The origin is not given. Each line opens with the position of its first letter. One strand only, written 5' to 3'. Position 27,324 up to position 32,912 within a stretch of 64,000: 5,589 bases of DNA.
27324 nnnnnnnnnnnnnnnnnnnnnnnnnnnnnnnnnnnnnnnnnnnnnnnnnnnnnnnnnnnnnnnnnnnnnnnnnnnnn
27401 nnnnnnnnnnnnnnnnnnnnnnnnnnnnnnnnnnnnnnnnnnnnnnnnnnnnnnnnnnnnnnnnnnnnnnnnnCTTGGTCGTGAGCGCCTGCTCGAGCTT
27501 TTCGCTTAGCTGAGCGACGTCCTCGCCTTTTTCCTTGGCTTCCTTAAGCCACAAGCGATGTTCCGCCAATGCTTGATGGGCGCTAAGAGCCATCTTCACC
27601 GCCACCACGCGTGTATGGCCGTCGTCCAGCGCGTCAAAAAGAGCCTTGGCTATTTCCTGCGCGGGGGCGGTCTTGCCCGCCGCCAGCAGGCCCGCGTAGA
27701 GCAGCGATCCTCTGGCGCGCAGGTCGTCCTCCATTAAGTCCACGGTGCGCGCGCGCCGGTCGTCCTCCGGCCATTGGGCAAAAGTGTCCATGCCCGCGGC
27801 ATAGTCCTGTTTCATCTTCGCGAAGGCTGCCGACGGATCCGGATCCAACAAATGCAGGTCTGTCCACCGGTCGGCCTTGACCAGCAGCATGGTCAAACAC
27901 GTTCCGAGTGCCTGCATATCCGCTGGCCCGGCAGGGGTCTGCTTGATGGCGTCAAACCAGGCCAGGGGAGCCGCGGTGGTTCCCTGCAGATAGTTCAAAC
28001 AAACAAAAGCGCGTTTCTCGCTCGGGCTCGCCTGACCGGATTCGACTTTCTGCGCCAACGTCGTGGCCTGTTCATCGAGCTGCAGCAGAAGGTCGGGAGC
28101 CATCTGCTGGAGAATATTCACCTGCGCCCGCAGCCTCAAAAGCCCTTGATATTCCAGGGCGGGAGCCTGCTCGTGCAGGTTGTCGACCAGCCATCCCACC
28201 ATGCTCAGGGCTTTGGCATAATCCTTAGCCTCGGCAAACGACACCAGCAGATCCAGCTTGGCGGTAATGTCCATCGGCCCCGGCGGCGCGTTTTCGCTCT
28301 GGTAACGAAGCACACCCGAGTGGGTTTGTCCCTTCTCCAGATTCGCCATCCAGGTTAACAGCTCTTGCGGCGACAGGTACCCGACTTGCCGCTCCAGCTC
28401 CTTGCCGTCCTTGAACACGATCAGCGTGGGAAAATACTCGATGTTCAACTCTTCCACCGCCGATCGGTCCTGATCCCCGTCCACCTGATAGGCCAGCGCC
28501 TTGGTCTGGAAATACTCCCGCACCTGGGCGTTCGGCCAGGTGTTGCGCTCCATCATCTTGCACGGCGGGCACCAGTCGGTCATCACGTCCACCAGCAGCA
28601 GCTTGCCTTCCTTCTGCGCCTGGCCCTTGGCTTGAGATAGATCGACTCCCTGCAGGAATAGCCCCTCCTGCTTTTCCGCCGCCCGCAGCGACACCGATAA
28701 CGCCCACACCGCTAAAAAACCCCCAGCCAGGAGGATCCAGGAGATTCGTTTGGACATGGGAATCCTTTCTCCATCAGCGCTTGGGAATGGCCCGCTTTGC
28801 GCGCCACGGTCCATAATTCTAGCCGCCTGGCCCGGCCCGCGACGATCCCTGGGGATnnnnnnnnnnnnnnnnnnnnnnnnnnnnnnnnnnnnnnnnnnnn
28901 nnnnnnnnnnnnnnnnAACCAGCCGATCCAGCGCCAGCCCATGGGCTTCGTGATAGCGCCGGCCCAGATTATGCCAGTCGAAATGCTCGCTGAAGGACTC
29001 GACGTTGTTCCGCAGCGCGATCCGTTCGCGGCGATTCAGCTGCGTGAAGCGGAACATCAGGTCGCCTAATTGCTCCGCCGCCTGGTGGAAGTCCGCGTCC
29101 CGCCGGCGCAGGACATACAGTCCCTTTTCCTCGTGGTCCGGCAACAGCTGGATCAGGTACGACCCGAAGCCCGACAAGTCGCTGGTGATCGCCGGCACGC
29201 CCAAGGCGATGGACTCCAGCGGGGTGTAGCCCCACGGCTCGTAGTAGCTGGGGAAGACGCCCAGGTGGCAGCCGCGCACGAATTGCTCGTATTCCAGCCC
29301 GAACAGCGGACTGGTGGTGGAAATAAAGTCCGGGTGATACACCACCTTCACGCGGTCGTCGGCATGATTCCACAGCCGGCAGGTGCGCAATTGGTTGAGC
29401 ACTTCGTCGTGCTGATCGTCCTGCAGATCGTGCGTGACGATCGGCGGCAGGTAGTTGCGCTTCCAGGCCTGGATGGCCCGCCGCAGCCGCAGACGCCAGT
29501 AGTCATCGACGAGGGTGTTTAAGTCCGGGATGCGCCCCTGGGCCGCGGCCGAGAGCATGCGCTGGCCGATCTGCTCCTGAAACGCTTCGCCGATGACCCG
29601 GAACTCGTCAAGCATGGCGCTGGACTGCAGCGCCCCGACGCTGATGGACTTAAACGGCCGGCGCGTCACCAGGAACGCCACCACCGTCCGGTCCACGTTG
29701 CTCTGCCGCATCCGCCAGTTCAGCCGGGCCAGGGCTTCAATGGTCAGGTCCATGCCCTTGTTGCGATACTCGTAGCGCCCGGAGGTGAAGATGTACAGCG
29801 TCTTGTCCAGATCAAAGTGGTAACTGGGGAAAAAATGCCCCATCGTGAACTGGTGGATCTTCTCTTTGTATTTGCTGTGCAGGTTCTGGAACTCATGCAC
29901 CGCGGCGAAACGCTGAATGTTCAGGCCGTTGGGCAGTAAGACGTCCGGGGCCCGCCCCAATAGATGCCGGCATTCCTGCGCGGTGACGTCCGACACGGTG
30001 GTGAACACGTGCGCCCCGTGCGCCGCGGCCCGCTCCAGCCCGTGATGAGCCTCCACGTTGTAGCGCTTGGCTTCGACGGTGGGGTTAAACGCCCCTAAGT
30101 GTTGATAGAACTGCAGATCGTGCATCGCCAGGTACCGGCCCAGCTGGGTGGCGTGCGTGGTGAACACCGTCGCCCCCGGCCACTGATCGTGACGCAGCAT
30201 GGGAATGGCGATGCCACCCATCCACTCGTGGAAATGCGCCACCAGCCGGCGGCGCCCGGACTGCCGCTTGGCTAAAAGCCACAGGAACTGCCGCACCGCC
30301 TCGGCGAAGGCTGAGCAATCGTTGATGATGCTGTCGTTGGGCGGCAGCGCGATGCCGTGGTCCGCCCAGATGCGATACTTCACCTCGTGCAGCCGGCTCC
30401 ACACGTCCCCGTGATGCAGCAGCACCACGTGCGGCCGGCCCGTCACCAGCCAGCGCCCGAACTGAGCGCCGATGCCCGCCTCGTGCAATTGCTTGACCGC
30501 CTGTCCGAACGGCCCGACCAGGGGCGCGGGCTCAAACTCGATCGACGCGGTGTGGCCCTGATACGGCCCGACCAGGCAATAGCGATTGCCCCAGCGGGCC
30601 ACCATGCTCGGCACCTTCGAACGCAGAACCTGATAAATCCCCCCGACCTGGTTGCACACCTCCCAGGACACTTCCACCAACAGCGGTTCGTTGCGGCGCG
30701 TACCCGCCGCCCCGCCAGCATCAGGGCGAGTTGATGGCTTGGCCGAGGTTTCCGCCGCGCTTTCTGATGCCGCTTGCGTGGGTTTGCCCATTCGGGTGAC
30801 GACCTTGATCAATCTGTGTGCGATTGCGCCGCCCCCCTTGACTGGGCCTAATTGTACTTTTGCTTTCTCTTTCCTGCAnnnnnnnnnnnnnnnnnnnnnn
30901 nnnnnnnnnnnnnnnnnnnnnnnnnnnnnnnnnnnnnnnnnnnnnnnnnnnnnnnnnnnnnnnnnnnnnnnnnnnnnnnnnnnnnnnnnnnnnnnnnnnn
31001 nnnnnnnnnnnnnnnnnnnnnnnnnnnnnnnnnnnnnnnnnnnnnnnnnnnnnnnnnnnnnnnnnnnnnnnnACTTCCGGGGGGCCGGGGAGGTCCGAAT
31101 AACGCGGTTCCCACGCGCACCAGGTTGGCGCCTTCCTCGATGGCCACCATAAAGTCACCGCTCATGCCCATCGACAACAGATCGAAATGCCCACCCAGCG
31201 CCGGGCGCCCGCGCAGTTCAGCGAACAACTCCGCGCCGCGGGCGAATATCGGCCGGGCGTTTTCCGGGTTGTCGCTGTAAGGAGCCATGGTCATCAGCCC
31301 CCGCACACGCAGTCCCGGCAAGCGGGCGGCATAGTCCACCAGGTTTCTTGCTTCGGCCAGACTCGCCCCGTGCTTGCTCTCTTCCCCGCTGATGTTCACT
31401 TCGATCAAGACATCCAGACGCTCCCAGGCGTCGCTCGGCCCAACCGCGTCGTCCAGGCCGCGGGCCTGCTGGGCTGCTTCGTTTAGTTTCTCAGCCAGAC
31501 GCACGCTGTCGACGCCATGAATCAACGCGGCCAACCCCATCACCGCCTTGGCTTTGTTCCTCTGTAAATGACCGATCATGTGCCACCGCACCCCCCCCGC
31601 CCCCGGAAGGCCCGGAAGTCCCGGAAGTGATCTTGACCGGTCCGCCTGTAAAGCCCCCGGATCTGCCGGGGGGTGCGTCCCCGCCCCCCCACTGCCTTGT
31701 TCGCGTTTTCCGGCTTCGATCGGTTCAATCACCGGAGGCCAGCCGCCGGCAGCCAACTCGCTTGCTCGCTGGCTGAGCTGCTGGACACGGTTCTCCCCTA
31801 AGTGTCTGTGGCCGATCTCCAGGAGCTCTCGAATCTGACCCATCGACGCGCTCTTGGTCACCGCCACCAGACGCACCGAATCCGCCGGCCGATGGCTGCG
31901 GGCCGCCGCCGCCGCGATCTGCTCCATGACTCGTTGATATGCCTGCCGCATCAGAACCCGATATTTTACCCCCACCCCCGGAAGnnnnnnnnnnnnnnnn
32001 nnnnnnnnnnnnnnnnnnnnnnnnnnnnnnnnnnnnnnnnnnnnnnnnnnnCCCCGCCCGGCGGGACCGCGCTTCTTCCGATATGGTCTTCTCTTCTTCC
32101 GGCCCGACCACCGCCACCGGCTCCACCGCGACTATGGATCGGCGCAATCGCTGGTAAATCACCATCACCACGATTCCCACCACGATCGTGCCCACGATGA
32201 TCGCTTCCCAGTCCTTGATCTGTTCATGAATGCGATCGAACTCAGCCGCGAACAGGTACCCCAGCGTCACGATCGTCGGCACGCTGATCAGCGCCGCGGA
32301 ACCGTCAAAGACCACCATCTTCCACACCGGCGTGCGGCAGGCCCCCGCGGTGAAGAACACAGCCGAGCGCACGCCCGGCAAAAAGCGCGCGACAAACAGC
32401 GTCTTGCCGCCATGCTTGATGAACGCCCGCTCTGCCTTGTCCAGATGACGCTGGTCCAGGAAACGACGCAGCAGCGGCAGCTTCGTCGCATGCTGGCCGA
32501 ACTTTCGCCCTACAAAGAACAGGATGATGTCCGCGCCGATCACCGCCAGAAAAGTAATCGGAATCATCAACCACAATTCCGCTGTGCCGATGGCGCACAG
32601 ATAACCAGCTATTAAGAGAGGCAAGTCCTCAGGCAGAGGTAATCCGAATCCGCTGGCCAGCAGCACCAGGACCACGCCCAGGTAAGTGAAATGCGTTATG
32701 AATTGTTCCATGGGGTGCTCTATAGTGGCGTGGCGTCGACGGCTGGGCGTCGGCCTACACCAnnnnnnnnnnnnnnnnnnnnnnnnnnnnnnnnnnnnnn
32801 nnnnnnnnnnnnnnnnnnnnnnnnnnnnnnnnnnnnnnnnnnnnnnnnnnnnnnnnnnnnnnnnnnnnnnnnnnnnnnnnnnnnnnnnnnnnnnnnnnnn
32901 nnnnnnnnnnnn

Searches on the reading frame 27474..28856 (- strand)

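Call 27: search_protein_families(library=pfam, proteins=[window:27474-28856:-], max_evalue=0.001)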
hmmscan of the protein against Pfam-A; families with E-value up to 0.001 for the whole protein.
window:27474-28856:- (461 aa): 4 families
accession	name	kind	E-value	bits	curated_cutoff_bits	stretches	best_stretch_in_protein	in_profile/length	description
PF13098.12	Thioredoxin_2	-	5.3e-15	56.1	27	1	80-170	1-104/104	Thioredoxin-like domain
PF00085.26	Thioredoxin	-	4.2e-14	52.8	23.5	1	81-171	15-102/103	Thioredoxin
PF13899.12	Thioredoxin_7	-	3.6e-11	43.5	27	1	72-148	5-81/83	Thioredoxin-like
PF03190.21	Thioredox_DsbH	-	0.00026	21.4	27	1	76-136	29-88/163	Protein of unknown function, DUF255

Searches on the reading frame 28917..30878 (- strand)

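Call 27: search_protein_families(library=pfam, proteins=[window:28917-30878:-], max_evalue=0.001)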
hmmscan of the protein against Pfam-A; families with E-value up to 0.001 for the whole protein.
window:28917-30878:- (654 aa): 5 families
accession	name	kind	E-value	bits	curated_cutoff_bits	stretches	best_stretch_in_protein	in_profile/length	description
PF05693.19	Glycogen_syn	-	7.2e-205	682.7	27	1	69-653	1-586/639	Glycogen synthase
PF00534.26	Glycos_transf_1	-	2.3e-10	40.7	26.4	1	532-576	88-132/172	Glycosyl transferases group 1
PF20706.3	GT4-conflict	-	1.2e-09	38.1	26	1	531-600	276-344/385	Family 4 Glycosyltransferase in conflict systems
PF13692.12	Glyco_trans_1_4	-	3.8e-09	37.4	27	1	530-604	70-139/142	Glycosyl transferases group 1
PF08323.17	Glyco_transf_5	-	1e-06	29.1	22.7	1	70-305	5-226/239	Starch synthase catalytic domain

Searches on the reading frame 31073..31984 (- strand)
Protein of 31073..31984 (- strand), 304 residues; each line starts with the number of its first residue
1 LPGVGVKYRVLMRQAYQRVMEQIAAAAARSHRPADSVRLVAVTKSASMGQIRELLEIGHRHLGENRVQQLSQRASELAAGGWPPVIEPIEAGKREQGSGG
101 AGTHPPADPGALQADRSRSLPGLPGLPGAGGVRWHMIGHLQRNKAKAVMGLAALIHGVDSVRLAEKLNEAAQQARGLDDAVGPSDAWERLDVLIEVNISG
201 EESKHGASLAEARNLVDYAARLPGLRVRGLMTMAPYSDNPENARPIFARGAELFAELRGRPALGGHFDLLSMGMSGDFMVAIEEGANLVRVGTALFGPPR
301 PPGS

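Call 27: search_protein_families(library=pfam, proteins=[window:31073-31984:-], max_evalue=0.001)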
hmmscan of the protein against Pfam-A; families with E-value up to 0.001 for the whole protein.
window:31073-31984:- (304 aa): 1 family
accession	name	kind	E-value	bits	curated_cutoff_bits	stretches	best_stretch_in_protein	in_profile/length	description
PF01168.26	Ala_racemase_N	-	5.3e-18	66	24.1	1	36-297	20-217/220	Alanine racemase, N-terminal domain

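Call 57: search_solved_structures(query=window:31073-31984:-, show_alignments=1, max_evalue=0.00001)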
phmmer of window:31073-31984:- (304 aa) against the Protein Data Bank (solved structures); distinct sequences matched with E-value up to 0.00001: 15.
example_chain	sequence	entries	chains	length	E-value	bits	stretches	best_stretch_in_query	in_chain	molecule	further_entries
6kzw_A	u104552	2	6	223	1.3e-32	116.6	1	132-296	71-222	Pyridoxal phosphate homeostasis protein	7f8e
7ygf_A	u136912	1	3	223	1.3e-32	116.6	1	132-296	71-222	Pyridoxal phosphate homeostasis protein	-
3cpg_A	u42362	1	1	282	3.8e-30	108.5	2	127-298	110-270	Uncharacterized protein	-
1w8g_A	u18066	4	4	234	4.5e-30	108.3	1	128-298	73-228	HYPOTHETICAL UPF0001 PROTEIN YGGS | Pyridoxal phosphate homeostasis protein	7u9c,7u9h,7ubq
7ub4_A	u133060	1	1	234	7.1e-30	107.6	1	128-298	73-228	Pyridoxal phosphate homeostasis protein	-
7ub8_A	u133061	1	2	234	7.1e-30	107.6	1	128-298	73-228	Pyridoxal phosphate homeostasis protein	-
7uax_A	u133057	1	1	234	7.3e-30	107.6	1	128-298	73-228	Pyridoxal phosphate homeostasis protein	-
7uat_A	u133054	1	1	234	3.1e-29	105.5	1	128-298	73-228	Pyridoxal phosphate homeostasis protein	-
7uau_A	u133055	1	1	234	3.3e-29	105.4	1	128-298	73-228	Pyridoxal phosphate homeostasis protein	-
7ubp_A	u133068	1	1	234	2.4e-28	102.6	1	128-298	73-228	Pyridoxal phosphate homeostasis protein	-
5nlc_A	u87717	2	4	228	2.2e-25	92.9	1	132-299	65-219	PipY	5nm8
3sy1_A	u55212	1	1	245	6.4e-23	84.8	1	128-298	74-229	UPF0001 protein yggS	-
3r79_A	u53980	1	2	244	9e-20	74.5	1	131-298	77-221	uncharacterized protein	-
1ct5_A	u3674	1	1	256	4.5e-17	65.6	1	131-302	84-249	PROTEIN (YEAST HYPOTHETICAL PROTEIN, SELENOMET)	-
1b54_A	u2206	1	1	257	4.5e-17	65.6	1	131-302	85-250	YEAST HYPOTHETICAL PROTEIN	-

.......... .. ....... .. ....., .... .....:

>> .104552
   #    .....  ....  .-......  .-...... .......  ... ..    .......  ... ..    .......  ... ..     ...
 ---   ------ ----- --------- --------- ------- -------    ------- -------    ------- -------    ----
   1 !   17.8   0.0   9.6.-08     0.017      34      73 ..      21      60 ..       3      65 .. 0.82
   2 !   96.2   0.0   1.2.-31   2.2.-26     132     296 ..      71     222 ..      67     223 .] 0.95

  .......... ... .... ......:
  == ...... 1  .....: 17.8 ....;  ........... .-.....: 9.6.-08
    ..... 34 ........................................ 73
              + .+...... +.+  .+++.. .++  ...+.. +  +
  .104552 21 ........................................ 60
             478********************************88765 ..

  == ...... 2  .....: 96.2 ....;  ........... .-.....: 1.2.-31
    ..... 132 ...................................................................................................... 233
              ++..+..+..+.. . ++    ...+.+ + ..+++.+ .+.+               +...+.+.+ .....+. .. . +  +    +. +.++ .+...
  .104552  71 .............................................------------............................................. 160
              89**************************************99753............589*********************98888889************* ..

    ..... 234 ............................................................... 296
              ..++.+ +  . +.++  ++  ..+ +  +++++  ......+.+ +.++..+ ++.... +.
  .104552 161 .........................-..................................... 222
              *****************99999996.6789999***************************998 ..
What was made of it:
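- On Rickettsia-type in-frame palindromic elements: The YggS-like gene has an insertion of about 48 aa relative to PDB 6kzw (call 57).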

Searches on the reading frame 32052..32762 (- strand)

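Call 27: search_protein_families(library=pfam, proteins=[window:32052-32762:-], max_evalue=0.001)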
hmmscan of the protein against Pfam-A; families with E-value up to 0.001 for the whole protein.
window:32052-32762:- (237 aa): 1 family
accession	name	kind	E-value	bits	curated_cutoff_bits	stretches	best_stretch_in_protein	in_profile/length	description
PF09335.16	VTT_dom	-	6.7e-18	65.8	33.9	1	49-169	7-122/123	VTT domain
